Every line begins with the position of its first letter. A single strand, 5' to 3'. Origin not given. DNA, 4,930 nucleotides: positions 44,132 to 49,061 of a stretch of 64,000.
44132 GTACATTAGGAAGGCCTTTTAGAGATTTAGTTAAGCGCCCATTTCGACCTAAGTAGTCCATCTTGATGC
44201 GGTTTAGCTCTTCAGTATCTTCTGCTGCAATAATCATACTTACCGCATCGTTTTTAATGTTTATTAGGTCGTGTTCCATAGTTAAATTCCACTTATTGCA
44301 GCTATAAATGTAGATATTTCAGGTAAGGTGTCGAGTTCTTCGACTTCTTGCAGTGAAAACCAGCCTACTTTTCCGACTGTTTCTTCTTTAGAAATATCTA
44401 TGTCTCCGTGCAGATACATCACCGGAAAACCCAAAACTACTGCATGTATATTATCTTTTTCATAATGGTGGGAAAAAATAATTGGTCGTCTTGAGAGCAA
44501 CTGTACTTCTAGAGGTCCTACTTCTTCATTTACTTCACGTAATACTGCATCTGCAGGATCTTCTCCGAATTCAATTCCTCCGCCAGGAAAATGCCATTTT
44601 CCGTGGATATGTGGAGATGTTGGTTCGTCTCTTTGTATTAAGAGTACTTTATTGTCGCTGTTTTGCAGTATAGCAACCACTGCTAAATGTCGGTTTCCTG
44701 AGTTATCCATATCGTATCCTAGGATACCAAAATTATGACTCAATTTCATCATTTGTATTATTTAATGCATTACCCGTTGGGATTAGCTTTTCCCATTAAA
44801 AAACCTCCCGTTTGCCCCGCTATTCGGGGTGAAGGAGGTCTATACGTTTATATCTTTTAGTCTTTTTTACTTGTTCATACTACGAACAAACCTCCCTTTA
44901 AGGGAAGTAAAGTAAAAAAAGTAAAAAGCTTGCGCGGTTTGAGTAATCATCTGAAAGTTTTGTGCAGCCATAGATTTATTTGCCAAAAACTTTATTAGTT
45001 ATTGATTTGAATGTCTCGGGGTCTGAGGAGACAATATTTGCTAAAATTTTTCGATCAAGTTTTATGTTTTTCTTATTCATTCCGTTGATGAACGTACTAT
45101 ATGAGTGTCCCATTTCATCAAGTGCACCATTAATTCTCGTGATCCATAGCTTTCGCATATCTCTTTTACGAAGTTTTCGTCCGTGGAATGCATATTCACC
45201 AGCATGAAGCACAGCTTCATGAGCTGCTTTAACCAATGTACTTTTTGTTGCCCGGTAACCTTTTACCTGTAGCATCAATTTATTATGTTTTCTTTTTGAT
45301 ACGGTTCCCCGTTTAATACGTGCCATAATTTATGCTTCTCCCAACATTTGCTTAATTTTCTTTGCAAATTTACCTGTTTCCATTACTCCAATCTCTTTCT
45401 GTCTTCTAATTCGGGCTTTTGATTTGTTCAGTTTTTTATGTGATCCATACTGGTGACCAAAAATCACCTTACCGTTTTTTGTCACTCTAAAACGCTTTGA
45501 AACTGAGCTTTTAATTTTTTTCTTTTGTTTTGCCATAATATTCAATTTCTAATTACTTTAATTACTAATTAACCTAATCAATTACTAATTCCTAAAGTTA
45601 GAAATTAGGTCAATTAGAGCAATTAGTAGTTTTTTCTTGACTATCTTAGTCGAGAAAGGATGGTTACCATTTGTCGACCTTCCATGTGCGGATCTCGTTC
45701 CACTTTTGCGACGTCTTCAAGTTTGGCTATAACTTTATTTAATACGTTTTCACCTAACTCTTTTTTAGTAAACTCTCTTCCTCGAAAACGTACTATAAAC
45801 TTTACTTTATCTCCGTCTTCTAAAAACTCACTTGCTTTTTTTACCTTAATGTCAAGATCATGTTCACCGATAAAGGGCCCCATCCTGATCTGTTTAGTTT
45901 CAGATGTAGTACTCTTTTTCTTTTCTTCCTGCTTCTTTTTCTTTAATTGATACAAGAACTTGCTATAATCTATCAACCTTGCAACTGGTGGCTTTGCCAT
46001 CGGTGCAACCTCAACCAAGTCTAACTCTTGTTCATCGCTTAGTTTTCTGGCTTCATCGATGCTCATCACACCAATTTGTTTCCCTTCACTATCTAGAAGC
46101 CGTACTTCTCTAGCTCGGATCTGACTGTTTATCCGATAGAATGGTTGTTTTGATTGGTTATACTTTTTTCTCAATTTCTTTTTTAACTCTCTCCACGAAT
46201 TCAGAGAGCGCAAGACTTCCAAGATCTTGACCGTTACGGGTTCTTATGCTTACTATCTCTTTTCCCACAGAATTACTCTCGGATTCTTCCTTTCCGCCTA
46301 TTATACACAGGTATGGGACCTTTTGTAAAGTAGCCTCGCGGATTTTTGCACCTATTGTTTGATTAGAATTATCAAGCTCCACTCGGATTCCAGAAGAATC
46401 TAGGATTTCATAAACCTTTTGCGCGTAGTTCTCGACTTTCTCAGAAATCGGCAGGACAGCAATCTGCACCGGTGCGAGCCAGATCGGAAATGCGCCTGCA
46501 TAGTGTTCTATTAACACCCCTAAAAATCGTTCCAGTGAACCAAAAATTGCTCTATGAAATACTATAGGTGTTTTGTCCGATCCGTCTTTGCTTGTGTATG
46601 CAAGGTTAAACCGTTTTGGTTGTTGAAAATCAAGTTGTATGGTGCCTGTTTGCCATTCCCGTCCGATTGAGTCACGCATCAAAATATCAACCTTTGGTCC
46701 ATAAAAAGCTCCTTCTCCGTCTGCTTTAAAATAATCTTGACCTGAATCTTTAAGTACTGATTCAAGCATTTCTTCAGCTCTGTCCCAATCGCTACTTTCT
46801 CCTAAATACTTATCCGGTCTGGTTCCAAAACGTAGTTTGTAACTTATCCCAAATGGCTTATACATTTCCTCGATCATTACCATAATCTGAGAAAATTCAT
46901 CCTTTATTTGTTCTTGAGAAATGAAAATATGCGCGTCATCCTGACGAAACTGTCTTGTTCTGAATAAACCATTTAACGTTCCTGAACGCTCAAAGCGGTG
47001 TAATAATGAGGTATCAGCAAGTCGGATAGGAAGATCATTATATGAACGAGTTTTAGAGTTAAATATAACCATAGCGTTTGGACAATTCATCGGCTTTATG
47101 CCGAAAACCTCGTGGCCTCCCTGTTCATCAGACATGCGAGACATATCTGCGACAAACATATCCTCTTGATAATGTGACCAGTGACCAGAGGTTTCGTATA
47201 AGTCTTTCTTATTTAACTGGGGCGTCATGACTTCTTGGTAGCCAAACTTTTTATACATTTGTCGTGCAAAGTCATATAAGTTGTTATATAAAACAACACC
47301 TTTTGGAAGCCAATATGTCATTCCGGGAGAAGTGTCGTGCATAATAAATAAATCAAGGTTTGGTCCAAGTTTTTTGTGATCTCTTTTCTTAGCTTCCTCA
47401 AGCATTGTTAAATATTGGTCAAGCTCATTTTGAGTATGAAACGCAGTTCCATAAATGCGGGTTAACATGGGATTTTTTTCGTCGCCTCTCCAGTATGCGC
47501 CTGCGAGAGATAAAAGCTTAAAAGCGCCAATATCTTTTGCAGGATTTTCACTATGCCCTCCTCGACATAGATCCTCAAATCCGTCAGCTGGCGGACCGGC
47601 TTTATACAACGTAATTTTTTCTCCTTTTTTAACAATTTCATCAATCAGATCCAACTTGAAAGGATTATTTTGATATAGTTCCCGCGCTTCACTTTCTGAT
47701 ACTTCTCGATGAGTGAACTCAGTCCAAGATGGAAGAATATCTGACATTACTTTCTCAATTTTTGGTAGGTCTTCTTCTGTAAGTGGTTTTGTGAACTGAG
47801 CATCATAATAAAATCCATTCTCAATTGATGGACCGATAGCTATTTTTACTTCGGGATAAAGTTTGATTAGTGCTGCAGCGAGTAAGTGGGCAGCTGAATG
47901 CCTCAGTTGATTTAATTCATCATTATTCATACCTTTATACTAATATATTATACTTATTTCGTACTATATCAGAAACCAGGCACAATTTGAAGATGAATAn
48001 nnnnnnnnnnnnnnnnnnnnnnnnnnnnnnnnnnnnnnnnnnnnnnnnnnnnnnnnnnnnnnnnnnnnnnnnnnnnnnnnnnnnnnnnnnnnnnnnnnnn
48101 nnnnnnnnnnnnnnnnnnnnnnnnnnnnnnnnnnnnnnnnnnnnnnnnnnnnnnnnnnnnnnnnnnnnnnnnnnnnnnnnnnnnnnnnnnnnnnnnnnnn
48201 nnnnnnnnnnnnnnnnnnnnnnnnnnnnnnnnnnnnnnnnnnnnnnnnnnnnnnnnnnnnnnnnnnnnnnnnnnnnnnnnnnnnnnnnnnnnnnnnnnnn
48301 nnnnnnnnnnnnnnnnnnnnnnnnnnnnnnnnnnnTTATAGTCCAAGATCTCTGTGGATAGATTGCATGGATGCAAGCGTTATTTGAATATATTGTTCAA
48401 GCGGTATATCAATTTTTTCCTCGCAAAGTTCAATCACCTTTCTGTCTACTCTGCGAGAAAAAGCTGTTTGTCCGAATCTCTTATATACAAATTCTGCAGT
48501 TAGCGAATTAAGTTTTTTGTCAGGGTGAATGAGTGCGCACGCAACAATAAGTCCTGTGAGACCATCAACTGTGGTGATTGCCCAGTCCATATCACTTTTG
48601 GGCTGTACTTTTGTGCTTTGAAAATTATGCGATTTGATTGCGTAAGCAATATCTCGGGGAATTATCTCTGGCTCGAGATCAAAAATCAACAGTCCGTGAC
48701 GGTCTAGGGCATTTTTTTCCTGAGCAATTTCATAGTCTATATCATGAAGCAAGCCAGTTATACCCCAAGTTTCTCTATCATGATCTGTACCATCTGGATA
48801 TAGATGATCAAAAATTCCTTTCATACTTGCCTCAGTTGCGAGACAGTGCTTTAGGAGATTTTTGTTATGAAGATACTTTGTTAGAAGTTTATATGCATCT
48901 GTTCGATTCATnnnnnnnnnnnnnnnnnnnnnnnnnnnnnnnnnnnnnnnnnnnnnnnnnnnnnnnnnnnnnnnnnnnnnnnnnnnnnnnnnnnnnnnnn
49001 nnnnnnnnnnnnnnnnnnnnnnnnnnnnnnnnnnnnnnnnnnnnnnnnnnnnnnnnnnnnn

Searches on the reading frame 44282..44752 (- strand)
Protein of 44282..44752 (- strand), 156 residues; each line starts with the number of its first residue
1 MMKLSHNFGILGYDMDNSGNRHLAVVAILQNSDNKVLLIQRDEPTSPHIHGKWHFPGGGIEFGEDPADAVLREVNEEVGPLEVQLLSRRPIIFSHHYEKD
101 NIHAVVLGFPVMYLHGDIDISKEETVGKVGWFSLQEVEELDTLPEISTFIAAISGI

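Call 93: search_protein_families(library=pfam, proteins=[window:44282-44752:-], max_evalue=0.001)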
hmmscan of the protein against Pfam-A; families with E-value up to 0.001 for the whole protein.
window:44282-44752:- (156 aa): 2 families
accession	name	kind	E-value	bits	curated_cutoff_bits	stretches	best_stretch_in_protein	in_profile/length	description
PF00293.34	NUDIX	-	3.3e-23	82.6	21.1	1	21-144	2-125/134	NUDIX domain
PF14815.12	NUDIX_4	-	5.4e-09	36.3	35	1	25-141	1-102/113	NUDIX domain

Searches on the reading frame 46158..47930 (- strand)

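Call 93: search_protein_families(library=pfam, proteins=[window:46158-47930:-], max_evalue=0.001)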
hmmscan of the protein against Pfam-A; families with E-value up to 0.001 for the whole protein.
window:46158-47930:- (590 aa): 3 families
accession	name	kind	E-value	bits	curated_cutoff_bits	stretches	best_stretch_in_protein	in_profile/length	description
PF00587.30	tRNA-synt_2b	-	3.6e-44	151.4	29.3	1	273-477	8-179/179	tRNA synthetase class II core domain (G, H, P, S and T)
PF03129.25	HGTP_anticodon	-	4.3e-21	75.3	21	1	489-584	1-93/94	Anticodon binding domain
PF07973.19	tRNA_SAD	-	7.8e-08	32.6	24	1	107-160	2-44/44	Threonyl and Alanyl tRNA synthetase second additional domain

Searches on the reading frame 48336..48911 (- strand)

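Call 93: search_protein_families(library=pfam, proteins=[window:48336-48911:-], max_evalue=0.001)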
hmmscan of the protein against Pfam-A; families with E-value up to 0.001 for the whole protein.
window:48336-48911:- (191 aa): 1 family
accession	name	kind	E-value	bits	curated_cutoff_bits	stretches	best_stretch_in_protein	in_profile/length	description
PF01966.28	HD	-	0.00081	20.1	22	0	20-100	2-90/116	HD domain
